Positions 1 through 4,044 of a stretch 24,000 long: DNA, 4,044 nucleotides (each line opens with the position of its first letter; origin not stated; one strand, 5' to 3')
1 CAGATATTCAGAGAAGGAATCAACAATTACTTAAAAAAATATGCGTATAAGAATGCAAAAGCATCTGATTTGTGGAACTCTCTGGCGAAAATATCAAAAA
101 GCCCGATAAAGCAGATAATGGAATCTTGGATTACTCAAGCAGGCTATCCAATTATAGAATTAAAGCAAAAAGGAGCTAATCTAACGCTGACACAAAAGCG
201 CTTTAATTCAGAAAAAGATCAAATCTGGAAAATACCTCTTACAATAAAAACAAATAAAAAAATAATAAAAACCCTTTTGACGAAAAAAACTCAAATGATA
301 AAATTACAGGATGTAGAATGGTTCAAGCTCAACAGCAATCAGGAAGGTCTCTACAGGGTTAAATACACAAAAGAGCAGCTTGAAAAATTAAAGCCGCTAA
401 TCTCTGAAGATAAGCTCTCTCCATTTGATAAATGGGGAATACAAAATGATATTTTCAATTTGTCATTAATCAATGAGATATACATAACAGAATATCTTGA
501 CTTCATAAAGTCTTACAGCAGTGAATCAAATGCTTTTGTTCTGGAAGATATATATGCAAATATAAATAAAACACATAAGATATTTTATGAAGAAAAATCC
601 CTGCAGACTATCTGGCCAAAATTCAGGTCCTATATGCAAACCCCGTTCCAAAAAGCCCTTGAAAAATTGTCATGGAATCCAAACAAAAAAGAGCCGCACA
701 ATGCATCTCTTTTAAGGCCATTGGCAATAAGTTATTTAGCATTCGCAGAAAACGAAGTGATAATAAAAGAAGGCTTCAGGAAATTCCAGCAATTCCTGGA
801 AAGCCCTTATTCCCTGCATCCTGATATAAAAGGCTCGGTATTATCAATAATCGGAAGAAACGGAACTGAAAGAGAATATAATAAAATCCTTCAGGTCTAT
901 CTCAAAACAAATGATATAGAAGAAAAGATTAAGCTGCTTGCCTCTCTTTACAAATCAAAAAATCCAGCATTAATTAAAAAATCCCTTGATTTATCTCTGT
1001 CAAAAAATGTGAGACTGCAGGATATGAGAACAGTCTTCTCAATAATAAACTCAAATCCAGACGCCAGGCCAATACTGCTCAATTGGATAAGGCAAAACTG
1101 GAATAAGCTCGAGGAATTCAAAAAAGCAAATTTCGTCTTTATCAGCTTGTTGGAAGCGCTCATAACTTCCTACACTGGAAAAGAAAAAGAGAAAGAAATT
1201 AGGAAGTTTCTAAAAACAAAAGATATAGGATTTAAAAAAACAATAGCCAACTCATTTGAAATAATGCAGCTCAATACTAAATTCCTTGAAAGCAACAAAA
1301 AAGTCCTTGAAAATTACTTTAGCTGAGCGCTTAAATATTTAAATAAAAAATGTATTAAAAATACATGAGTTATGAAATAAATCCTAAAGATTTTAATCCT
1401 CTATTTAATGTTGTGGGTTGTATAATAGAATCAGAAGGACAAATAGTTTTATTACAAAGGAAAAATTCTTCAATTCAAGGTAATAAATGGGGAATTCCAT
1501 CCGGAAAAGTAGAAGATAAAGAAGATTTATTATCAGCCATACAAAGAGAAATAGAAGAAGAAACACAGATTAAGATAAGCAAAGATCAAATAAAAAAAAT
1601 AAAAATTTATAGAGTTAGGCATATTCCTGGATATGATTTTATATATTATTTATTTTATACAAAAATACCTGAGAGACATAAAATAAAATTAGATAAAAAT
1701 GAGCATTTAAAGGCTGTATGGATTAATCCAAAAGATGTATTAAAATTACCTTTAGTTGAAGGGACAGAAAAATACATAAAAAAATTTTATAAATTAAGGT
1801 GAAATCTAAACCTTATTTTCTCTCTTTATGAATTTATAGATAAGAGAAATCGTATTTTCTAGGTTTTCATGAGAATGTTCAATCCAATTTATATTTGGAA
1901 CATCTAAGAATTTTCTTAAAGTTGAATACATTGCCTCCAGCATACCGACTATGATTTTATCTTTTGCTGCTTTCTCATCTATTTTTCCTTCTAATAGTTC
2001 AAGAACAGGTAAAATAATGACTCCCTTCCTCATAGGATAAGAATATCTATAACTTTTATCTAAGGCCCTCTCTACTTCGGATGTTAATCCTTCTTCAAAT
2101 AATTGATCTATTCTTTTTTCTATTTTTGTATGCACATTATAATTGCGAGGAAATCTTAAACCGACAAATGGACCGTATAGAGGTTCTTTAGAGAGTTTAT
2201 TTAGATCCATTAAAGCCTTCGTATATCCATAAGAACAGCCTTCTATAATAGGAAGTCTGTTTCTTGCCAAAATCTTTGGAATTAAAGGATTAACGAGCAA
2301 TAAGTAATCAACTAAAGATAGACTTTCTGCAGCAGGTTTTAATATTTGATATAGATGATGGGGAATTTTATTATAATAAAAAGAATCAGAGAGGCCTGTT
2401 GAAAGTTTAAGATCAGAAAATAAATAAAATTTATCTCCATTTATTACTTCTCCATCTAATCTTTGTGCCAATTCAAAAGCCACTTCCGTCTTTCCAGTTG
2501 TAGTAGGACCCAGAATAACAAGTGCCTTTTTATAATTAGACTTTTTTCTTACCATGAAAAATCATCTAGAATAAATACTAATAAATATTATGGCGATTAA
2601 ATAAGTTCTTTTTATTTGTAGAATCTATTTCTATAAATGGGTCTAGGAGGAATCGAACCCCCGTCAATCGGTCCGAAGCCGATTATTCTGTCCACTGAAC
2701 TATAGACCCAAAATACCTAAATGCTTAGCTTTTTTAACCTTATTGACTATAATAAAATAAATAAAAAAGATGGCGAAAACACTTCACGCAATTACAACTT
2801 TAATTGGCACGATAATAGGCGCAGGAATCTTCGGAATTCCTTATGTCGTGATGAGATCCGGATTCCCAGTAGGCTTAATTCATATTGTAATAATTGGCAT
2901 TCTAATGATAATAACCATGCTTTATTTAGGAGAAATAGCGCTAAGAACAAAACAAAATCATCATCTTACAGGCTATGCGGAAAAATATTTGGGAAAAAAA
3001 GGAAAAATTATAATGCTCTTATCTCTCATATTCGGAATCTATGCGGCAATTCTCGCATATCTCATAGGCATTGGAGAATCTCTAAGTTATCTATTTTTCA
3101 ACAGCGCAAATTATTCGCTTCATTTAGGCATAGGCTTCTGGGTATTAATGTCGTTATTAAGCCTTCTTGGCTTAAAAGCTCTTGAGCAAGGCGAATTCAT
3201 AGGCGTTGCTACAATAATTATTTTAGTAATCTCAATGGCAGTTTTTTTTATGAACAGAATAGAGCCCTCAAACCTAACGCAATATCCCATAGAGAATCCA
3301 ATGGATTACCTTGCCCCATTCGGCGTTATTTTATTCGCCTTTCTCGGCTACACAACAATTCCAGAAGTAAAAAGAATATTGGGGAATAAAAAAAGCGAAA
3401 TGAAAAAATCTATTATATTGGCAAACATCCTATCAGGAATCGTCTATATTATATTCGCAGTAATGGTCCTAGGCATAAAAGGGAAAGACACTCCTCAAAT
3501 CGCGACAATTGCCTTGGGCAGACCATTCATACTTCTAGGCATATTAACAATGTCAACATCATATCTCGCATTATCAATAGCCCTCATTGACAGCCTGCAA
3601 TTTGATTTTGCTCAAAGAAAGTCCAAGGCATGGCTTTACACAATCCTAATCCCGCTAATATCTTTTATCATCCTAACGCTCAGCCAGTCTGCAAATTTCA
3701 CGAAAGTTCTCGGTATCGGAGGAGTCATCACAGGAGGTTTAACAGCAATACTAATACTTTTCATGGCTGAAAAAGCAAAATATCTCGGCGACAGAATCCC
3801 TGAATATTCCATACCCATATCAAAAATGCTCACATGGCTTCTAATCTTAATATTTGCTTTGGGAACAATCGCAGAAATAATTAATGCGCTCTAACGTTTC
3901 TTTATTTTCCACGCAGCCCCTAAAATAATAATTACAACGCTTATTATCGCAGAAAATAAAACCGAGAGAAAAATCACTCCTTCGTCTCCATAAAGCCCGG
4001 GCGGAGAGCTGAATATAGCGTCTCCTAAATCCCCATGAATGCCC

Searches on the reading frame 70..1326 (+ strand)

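Call 69: search_protein_families(library=pfam, proteins=[window:70-1326:+], max_evalue=0.01)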
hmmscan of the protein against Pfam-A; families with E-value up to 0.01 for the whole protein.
window:70-1326:+ (418 aa): 1 family
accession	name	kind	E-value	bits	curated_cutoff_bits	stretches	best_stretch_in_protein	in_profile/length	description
PF11838.14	ERAP1_C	-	4.8e-69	233.7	38.2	1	84-400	1-317/318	ERAP1-like C-terminal domain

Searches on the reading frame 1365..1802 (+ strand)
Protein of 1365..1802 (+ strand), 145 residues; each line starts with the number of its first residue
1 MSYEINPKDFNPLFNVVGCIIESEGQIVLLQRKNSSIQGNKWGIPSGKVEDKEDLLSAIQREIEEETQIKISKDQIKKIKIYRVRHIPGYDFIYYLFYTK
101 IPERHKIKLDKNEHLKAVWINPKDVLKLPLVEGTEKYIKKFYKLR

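Call 69: search_protein_families(library=pfam, proteins=[window:1365-1802:+], max_evalue=0.01)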
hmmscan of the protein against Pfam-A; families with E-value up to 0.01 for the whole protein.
window:1365-1802:+ (145 aa): 3 families
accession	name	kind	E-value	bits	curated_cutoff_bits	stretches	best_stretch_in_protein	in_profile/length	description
PF00293.34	NUDIX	-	2.7e-18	66.7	21.1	1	16-141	5-134/134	NUDIX domain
PF14815.12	NUDIX_4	-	3.6e-11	43.3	35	1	17-140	2-113/113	NUDIX domain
PF22327.2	Nudt16-like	-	0.0076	16.6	27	1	42-106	35-99/161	U8 snoRNA-decapping enzyme-like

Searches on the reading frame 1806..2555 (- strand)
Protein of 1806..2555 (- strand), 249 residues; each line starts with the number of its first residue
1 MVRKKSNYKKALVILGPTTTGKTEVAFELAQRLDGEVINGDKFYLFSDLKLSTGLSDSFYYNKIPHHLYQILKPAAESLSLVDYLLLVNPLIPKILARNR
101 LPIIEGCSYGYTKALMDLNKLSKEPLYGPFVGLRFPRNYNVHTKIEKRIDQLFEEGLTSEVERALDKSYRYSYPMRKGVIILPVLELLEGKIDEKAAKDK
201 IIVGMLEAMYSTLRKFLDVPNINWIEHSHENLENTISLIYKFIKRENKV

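Call 69: search_protein_families(library=pfam, proteins=[window:1806-2555:-], max_evalue=0.01)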
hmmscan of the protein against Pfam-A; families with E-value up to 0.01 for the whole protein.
window:1806-2555:- (249 aa): 2 families
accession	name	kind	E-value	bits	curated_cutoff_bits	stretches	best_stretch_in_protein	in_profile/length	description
PF01715.23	IPPT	-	5.7e-16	59.4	23.6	2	60-118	17-75/243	IPP transferase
PF01745.22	IPT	-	6.8e-05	22.8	20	1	12-54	4-46/233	Isopentenyl transferase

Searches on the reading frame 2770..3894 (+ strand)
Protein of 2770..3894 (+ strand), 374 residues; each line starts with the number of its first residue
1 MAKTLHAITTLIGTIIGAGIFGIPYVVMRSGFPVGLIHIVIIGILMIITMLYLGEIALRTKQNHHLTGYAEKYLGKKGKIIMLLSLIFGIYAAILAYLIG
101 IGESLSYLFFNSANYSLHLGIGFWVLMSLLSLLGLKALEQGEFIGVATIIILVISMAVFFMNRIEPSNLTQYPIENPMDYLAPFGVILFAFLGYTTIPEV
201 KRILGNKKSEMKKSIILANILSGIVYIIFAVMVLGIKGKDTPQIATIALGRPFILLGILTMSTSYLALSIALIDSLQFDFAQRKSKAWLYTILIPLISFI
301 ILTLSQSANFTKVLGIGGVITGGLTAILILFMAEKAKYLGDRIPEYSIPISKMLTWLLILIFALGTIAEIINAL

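Call 69: search_protein_families(library=pfam, proteins=[window:2770-3894:+], max_evalue=0.01)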
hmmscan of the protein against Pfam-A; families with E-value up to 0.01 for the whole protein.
window:2770-3894:+ (374 aa): 6 families
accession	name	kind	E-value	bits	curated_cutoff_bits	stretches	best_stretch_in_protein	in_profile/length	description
PF03222.19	Trp_Tyr_perm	-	4.6e-28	98.9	22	1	3-236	4-242/393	Tryptophan/tyrosine permease family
PF01490.24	Aa_trans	-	4.7e-16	58.9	25.6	1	4-233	5-250/410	Transmembrane amino acid transporter protein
PF00324.27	AA_permease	-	1.7e-10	40.6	24.6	1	6-248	1-263/470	Amino acid permease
PF13520.12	AA_permease_2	-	6.6e-10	38.9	27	1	5-244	4-252/427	Amino acid permease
PF03845.19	Spore_permease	-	1.5e-06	27.8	23.4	1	6-250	6-250/321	Spore germination protein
PF01566.24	Nramp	-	0.0002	21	29.8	1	37-165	16-141/357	Natural resistance-associated macrophage protein-like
